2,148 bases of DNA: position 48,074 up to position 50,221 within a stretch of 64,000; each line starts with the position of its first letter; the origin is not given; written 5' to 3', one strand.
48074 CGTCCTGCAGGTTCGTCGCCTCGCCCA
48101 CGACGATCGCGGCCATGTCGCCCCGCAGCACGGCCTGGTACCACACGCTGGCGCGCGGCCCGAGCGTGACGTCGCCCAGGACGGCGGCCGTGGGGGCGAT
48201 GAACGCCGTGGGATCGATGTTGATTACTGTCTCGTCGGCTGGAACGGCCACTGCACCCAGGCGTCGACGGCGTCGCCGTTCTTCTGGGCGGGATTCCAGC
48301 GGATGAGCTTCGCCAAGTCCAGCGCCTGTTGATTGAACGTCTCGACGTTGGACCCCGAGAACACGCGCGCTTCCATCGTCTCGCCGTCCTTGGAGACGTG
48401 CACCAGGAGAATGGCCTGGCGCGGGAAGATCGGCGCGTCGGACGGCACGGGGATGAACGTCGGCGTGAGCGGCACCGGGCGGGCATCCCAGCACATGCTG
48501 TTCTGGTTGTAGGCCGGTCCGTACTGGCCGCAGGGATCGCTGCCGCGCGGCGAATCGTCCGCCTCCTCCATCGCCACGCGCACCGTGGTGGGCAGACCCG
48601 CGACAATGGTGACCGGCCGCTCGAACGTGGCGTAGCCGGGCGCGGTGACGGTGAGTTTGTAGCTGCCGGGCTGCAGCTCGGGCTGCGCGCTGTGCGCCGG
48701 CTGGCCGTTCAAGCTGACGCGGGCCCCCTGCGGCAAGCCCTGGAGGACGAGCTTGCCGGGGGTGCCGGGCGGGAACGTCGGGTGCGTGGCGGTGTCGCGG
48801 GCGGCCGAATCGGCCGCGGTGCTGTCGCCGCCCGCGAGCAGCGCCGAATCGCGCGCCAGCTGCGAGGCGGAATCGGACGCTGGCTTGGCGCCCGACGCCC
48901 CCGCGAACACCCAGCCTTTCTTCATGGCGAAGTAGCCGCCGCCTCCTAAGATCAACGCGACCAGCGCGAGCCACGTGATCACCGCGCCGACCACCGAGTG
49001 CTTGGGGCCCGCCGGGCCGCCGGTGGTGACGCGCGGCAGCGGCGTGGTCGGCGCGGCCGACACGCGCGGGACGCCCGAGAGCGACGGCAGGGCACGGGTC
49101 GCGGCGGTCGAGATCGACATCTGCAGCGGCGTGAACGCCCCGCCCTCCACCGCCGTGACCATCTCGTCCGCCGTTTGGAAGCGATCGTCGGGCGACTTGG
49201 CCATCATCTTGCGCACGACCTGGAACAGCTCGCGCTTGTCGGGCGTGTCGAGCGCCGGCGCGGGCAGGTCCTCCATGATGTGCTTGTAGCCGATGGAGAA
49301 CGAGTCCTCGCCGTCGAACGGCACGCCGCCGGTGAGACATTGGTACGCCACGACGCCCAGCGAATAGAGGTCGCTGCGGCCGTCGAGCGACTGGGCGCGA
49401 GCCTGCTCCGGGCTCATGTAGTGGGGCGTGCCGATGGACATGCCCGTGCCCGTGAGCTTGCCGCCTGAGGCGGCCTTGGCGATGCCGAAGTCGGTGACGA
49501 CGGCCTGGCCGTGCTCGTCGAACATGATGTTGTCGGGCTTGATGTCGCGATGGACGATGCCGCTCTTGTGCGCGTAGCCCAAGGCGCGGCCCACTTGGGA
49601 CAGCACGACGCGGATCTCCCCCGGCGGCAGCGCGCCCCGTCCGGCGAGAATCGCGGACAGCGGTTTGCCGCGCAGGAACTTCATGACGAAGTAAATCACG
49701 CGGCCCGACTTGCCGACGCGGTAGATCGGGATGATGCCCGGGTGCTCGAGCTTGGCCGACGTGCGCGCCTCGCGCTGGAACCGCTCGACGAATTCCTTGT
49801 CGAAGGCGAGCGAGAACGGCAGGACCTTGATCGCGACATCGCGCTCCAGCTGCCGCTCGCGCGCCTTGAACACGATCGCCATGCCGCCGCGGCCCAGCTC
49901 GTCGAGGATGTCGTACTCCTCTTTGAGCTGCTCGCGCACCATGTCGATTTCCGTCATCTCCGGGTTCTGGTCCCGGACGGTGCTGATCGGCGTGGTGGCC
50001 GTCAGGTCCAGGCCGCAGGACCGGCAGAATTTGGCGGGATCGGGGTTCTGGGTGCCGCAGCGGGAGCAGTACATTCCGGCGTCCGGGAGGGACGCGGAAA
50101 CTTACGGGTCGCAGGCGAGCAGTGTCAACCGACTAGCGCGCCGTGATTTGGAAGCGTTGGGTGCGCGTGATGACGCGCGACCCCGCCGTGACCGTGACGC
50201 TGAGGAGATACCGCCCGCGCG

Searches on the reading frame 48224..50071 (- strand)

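Call 54: search_protein_families(library=pfam, proteins=[window:48224-50071:-])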
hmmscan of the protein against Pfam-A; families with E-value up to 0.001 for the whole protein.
window:48224-50071:- (615 aa): 9 families
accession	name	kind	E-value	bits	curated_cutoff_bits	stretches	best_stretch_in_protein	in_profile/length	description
PF00069.31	Pkinase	-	5.4e-49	167.4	31.7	1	53-302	1-255/263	Protein kinase domain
PF07714.23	PK_Tyr_Ser-Thr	-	8.4e-28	97.8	23.1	1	56-299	4-250/258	Protein tyrosine and serine/threonine kinase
PF03544.19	TonB_C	-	1.4e-08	35.5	24.6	1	554-610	19-75/79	Gram-negative bacterial TonB protein C-terminal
PF13240.11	Zn_Ribbon_1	-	2e-07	31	25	1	1-20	1-20/23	zinc-ribbon domain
PF13620.12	CarboxypepD_reg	-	6.6e-07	30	32.3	1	465-502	44-82/82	Carboxypeptidase regulatory-like domain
PF08308.17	PEGA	-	1.9e-06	28.1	20.8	1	440-503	3-69/71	PEGA domain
PF01636.29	APH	-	7.8e-05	23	23.2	0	169-198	167-197/239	Phosphotransferase enzyme family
PF12773.13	DZR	-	0.00016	22.2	27.3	1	2-24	1-23/45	Double zinc ribbon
PF03109.22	ABC1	-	0.00023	20.8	22.9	0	96-200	118-216/244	ABC1 atypical kinase-like domain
